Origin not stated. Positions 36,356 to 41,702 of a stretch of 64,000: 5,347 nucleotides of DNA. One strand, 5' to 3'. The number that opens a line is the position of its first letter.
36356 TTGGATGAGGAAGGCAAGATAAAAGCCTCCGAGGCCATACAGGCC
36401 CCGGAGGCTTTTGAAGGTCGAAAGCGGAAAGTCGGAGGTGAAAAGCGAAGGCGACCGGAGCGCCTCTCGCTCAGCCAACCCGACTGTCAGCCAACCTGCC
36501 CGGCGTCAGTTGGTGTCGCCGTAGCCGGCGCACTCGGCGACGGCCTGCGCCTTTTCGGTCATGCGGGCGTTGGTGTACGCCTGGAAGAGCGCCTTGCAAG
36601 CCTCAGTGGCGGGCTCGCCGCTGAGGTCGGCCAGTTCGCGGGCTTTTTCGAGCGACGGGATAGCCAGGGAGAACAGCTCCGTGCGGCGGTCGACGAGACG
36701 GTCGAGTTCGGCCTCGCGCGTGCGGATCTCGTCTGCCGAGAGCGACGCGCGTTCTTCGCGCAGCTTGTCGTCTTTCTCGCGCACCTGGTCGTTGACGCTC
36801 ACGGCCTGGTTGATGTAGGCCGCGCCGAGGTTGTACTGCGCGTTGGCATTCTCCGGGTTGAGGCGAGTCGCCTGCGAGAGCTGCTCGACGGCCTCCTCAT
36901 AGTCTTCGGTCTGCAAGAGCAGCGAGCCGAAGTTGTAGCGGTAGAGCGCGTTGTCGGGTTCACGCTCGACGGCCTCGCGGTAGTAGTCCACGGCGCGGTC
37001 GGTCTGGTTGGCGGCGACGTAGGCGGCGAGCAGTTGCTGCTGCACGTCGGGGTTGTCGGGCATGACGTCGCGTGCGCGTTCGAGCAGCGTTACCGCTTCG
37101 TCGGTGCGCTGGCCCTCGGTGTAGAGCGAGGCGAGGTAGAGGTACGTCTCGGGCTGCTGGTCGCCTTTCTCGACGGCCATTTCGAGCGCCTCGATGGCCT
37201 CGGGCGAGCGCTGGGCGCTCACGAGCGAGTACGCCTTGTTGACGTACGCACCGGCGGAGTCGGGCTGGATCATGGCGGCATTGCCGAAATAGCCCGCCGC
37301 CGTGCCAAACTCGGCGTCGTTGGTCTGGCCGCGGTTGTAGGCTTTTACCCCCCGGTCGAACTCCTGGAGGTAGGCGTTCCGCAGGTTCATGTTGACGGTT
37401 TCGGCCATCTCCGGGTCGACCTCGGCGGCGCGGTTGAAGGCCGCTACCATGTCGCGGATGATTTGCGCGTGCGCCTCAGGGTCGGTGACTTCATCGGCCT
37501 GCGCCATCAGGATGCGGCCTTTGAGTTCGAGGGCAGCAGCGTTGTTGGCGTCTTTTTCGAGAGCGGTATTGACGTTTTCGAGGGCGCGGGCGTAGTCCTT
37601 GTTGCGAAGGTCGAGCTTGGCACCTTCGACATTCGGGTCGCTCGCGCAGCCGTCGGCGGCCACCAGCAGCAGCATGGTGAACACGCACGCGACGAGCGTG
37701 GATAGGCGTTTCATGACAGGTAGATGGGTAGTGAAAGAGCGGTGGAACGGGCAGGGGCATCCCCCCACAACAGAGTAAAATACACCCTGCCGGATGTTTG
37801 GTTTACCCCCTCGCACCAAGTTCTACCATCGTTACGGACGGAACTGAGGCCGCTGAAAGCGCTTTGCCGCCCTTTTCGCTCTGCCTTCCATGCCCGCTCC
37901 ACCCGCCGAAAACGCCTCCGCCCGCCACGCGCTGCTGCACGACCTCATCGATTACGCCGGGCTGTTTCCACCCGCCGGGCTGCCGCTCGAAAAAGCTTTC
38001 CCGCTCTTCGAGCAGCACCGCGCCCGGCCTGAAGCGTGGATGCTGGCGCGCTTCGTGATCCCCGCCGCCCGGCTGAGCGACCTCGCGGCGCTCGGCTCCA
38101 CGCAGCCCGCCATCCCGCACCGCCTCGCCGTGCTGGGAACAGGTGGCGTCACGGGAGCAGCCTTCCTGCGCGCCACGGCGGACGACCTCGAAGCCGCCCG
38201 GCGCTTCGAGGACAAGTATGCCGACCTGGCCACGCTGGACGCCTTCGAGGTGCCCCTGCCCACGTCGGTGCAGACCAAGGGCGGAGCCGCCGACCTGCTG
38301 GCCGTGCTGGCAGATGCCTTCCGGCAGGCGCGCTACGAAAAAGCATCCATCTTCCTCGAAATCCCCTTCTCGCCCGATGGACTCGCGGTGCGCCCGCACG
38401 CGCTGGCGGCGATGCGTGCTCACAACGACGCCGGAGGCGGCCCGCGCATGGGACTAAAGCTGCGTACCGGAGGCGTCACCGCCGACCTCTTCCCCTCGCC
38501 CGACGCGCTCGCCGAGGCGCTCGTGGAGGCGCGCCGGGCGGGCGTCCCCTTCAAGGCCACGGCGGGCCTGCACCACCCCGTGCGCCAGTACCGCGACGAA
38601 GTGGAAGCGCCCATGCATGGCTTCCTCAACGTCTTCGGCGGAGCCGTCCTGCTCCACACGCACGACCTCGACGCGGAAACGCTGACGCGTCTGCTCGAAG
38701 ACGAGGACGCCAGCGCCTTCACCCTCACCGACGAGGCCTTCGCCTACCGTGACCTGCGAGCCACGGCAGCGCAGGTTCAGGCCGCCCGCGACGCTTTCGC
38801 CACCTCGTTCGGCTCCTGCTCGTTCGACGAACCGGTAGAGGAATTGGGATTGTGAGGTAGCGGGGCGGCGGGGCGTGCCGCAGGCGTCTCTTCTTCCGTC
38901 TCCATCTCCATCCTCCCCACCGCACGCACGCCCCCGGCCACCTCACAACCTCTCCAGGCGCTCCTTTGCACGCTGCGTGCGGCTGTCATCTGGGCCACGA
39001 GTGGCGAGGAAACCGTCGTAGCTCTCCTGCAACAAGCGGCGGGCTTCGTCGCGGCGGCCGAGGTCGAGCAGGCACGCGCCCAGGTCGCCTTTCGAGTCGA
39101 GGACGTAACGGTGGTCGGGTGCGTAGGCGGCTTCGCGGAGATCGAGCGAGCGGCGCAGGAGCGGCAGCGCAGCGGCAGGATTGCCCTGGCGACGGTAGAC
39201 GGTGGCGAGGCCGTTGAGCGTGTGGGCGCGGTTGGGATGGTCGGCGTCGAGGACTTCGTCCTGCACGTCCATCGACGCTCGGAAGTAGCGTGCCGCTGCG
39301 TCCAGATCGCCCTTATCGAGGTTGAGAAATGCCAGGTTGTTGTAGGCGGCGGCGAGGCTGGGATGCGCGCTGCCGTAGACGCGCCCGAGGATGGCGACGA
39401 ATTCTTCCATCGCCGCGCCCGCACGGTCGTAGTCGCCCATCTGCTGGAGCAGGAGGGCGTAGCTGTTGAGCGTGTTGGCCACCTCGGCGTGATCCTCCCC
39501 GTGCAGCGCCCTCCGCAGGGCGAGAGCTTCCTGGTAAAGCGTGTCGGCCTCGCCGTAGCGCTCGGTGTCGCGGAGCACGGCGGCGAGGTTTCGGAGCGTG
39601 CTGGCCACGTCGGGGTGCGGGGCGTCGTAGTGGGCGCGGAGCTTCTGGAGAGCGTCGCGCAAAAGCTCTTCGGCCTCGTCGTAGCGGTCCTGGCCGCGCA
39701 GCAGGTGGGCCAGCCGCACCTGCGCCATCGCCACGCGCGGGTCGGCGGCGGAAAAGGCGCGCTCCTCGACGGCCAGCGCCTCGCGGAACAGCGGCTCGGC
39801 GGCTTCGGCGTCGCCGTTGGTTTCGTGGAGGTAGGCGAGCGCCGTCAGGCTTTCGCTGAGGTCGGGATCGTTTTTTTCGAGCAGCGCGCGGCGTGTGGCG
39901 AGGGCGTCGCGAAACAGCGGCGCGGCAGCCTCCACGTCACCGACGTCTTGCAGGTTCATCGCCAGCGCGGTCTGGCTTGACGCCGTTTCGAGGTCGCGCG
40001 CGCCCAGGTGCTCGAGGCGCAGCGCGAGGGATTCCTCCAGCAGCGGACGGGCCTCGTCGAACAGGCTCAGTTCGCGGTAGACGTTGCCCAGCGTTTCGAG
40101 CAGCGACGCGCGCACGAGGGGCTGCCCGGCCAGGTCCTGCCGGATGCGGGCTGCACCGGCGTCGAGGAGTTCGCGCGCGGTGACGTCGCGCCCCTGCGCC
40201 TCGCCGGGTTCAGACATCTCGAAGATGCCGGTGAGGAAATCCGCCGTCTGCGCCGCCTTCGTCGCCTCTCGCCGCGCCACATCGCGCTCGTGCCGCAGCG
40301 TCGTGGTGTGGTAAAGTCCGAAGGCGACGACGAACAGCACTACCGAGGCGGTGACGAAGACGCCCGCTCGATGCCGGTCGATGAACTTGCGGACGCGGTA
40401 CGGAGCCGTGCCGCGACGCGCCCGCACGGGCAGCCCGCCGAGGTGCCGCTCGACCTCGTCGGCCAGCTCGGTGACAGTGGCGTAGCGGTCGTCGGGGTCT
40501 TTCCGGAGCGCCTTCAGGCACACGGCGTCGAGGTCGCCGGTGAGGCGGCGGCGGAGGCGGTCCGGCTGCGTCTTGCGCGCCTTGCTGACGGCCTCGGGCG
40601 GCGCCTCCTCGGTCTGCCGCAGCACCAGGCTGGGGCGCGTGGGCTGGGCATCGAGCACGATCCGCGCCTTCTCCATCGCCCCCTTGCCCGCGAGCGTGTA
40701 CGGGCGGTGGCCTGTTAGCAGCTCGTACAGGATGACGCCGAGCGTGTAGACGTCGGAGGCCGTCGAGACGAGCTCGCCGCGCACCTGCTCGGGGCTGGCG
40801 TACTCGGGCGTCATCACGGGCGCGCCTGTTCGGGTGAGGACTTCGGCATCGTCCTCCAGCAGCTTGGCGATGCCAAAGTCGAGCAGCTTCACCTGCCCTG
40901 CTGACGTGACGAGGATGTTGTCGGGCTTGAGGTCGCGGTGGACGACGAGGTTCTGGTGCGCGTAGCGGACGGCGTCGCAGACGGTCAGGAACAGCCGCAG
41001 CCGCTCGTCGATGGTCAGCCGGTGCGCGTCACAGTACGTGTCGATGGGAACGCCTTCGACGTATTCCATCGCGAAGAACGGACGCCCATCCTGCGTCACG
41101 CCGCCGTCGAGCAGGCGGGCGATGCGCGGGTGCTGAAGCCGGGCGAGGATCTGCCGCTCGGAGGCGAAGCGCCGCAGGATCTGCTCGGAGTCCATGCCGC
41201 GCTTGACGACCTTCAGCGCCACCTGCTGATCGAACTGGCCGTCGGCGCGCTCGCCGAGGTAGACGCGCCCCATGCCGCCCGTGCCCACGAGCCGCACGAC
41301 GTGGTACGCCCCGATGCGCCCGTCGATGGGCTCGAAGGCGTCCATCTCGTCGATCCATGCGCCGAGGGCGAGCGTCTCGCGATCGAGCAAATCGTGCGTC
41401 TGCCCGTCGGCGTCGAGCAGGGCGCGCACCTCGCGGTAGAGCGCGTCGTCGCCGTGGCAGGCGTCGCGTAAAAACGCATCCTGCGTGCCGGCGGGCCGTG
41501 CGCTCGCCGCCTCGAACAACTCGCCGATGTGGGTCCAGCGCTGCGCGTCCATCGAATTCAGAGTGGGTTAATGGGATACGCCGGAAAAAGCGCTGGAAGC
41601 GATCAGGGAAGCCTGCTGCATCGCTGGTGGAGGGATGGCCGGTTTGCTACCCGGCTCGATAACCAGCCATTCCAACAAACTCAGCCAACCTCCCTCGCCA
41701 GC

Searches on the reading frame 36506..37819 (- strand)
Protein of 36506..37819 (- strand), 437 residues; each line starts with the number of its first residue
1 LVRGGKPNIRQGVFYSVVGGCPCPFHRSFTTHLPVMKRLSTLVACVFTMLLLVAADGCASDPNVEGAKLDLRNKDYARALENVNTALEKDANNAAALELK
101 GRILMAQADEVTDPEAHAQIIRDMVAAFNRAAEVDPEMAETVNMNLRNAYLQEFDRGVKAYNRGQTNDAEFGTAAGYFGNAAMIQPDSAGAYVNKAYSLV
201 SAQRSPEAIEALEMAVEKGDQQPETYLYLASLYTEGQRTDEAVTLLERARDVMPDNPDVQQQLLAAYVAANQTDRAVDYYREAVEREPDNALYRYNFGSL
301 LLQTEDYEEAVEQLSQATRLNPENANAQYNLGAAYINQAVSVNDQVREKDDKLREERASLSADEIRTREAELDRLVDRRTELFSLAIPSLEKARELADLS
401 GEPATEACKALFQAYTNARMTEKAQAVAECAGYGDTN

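Call 3: search_protein_families(library=pfam, proteins=[window:36506-37819:-], max_evalue=0.01)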
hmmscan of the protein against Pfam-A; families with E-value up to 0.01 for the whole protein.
window:36506-37819:- (437 aa): 29 families (the best 25 are shown)
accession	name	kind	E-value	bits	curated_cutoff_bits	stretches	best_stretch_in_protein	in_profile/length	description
PF13414.12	TPR_11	-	7.7e-22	77.1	26.8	2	298-337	1-40/42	TPR repeat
PF13432.12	TPR_16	-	2.9e-19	69.6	32.7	5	266-311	6-51/65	Tetratricopeptide repeat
PF14559.12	TPR_19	-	6.2e-19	68.5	25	3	237-294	5-62/68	Tetratricopeptide repeat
PF13428.12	TPR_14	-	2.8e-16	58.8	23.5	3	257-297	1-41/44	Tetratricopeptide repeat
PF13431.12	TPR_17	-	1.3e-14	53.6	24.4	1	279-311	1-33/34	Tetratricopeptide repeat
PF00515.34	TPR_1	-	7e-14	51.4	27.8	0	295-324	5-34/34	Tetratricopeptide repeat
PF13181.12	TPR_8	-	7.5e-14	51.1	25.7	1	294-324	4-34/34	Tetratricopeptide repeat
PF07719.23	TPR_2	-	1.4e-13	50.3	27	1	292-324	2-34/34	Tetratricopeptide repeat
PF12895.13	ANAPC3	-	3.2e-10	40.6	27.2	2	237-315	3-80/82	Anaphase-promoting complex, cyclosome, subunit 3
PF13424.12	TPR_12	-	3.2e-10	40.5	30.1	1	224-285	4-73/77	Tetratricopeptide repeat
PF06552.18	TOM20_plant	-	4e-08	33.7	20.6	0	101-207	32-128/187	Plant specific mitochondrial import receptor subunit TOM20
PF25068.1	ARM_TT21_4th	-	7e-08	33.3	30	1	265-343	7-84/153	Tetratricopeptide repeat protein 21 forth ARM domain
PF14561.12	TPR_20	-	1.8e-07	31.8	25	1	207-282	6-83/90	Tetratricopeptide repeat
PF13174.12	TPR_6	-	1.1e-06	29.3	26.3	0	225-250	2-27/33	Tetratricopeptide repeat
PF23914.1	TPR_CcmH_CycH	-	5.6e-06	26.7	42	1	218-325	45-155/158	Cytochrome c-type biogenesis protein H TPR domain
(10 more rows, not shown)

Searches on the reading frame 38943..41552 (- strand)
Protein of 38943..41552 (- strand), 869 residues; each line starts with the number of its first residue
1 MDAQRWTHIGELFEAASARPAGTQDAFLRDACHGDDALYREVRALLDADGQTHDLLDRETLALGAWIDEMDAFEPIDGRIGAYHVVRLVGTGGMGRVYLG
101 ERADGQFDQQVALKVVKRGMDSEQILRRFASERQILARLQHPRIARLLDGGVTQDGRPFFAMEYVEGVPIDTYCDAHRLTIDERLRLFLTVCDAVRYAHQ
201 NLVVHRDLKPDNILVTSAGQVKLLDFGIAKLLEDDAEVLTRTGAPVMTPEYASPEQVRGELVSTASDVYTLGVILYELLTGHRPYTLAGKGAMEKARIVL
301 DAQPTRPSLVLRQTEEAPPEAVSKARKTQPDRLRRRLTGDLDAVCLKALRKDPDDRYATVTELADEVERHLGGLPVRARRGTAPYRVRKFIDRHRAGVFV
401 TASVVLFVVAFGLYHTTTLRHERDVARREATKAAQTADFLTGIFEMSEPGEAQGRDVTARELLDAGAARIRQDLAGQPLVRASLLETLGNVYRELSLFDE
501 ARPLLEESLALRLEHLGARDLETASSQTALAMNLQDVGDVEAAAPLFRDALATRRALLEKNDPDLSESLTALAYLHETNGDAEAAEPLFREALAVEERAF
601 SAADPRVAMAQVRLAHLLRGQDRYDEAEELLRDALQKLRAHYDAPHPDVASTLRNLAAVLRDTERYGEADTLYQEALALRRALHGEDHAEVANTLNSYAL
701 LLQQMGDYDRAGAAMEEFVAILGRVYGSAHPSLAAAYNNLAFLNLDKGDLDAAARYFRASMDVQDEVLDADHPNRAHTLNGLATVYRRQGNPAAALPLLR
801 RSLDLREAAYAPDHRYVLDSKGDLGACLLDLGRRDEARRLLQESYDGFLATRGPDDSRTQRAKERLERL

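Call 3: search_protein_families(library=pfam, proteins=[window:38943-41552:-], max_evalue=0.01)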
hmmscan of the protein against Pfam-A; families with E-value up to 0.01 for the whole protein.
window:38943-41552:- (869 aa): 21 families
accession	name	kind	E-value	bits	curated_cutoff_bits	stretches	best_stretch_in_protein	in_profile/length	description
PF13424.12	TPR_12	-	2.2e-94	310.1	30.1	9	733-808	2-77/77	Tetratricopeptide repeat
PF13374.12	TPR_10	-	2.2e-61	202.7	27.5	8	649-689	1-41/42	Tetratricopeptide repeat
PF00069.31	Pkinase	-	6.2e-46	157.3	31.7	1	83-357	1-252/263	Protein kinase domain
PF07714.23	PK_Tyr_Ser-Thr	-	6.3e-37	127.7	23.1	1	86-287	4-207/258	Protein tyrosine and serine/threonine kinase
PF24885.1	TPR_NPHP3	-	2.5e-34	119.2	100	4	524-636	99-211/239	Nephrocystin-3 TPR domain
PF07719.23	TPR_2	-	1.3e-21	75.3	27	0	651-680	2-31/34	Tetratricopeptide repeat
PF13181.12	TPR_8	-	1.6e-20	71.9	25.7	0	734-762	1-29/34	Tetratricopeptide repeat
PF00515.34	TPR_1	-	2e-17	62.6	27.8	0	778-806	3-31/34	Tetratricopeptide repeat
PF13176.12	TPR_7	-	2.2e-14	52.7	27.9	0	778-807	1-30/36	Tetratricopeptide repeat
PF17874.7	TPR_MalT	-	2.6e-13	50.4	45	2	649-843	79-265/336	MalT-like TPR region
PF13428.12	TPR_14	-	9.2e-11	41.8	23.5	0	569-596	4-31/44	Tetratricopeptide repeat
PF13431.12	TPR_17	-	5.7e-10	39.1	24.4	0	560-586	7-33/34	Tetratricopeptide repeat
PF07721.20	TPR_4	-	1.2e-09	38.2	27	0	776-801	1-26/26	Tetratricopeptide repeat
PF13432.12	TPR_16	-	8.5e-09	36.1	32.7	2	571-636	2-59/65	Tetratricopeptide repeat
PF03109.22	ABC1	-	1.2e-07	31.6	22.9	1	160-235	145-220/244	ABC1 atypical kinase-like domain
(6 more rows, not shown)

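Call 4: search_protein_families(library=ncbifam, proteins=[window:38943-41552:-], max_evalue=0.01)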
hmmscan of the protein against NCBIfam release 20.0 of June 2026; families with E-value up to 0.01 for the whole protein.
window:38943-41552:- (869 aa): 26 families (the best 25 are shown)
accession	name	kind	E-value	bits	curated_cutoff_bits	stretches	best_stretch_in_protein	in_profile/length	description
NF033483.0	PknB_PASTA_kin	equivalog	1.2e-70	239.2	450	1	83-379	9-277/563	Stk1 family PASTA domain-containing Ser/Thr kinase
NF040586.1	FxSxx_TPR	equivalog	1e-47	163.1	300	2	646-863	424-643/830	FxSxx-COOH system tetratricopeptide repeat protein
NF047741.1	antiphage_MADS6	equivalog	8.8e-46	156.6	460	2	177-372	294-462/612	methylation-associated defense system protein kinase MAD6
TIGR03903.1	TOMM_kin_cyc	equivalog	9.6e-44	149.6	705.75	1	108-283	3-187/1267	TOMM system kinase/cyclase fusion protein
NF009651.0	PRK13184.1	equivalog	4.9e-41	140.6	839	1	81-375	2-295/932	serine/threonine-protein kinase PknD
NF052427.1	StpK7MSMEG_1200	equivalog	2e-40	138.9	900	2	79-286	5-210/601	serine/threonine protein kinase StpK7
NF038150.1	lanthi_synth_IV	equivalog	3.3e-24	85.3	650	1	84-479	192-586/851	class IV lanthionine synthetase LanL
NF053615.1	SerThrKinAfsKStmc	equivalog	1.6e-23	83.3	1300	1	79-288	11-216/809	protein serine/threonine kinase AfsK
NF033442.0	BREX_PglW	equivalog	3.1e-21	74.9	990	2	126-285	254-428/1391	BREX system serine/threonine kinase PglW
NF038151.1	lanthi_synth_III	equivalog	7.9e-15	54.3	575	1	95-348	234-478/833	class III lanthionine synthetase LanKC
TIGR02521.1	type_IV_pilW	equivalog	1.1e-11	44.8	154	1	607-802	30-195/234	type IV pilus biogenesis/stability protein PilW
NF043056.1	T4SS_LegK1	equivalog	1.6e-11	43.5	550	1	177-281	183-286/516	Dot/Icm T4SS effector kinase LegK1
NF058632.1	SerThrKinPrkT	equivalog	1.5e-10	40.7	280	1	82-227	22-163/322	serine/threonine protein kinase PrkT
NF053520.1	HK_Porph_FimS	equivalog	3.3e-07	29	600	1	627-843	21-229/618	sensor histidine kinase FimS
TIGR03724.2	arch_bud32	equivalog_domain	4.2e-06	26.4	125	1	160-234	70-136/193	KEOPS complex kinase/ATPase Bud32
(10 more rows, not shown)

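Call 75: search_solved_structures(query=window:38943-41552:-, max_evalue=1e-20)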
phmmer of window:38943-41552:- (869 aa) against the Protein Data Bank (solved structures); distinct sequences matched with E-value up to 1e-20: 261 (the best 60 are shown).
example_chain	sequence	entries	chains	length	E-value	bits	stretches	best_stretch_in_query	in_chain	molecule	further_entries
9eed_A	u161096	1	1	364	3.9e-56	194.3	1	3-371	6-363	Kinase domain protein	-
1mru_A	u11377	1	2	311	7.3e-46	160.4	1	83-378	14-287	Probable serine/threonine-protein kinase pknB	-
3f69_A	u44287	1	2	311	1.1e-45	159.8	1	83-378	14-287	Serine/threonine-protein kinase pknB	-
3f61_A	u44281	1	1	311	1.2e-45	159.6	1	83-288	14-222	Serine/threonine-protein kinase pknB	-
3ori_A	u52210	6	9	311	1.3e-45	159.5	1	83-378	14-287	Serine/threonine protein kinase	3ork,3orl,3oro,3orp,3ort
5u94_A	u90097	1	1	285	2.8e-45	158.4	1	83-287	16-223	Serine/threonine-protein kinase PknB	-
6b2p_A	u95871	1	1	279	3.3e-45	158.2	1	83-287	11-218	Serine/threonine-protein kinase PknB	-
1o6y_A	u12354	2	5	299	4.4e-45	157.8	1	83-370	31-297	SERINE/THREONINE-PROTEIN KINASE PKNB | Probable serine/threonine-protein kinase pknB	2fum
3orm_A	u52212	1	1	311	6.6e-45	157.2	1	83-378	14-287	Serine/threonine protein kinase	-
6i2p_A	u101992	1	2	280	6.7e-45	157.2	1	83-287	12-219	Serine/threonine-protein kinase PknB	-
9ruk_A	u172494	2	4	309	3.5e-40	141.6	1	81-293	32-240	Serine/threonine-protein kinase StkP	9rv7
9tmq_A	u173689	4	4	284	4.5e-40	141.2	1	81-298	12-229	Serine/threonine-protein kinase PknA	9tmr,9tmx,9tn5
4ow8_A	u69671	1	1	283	4.5e-40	141.2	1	81-298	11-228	Serine/threonine-protein kinase PknA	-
9ru3_A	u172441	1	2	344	5.1e-40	141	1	81-293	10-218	Serine/threonine-protein kinase StkP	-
6b2q_A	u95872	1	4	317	6.1e-40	140.8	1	81-299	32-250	Serine/threonine-protein kinase PknA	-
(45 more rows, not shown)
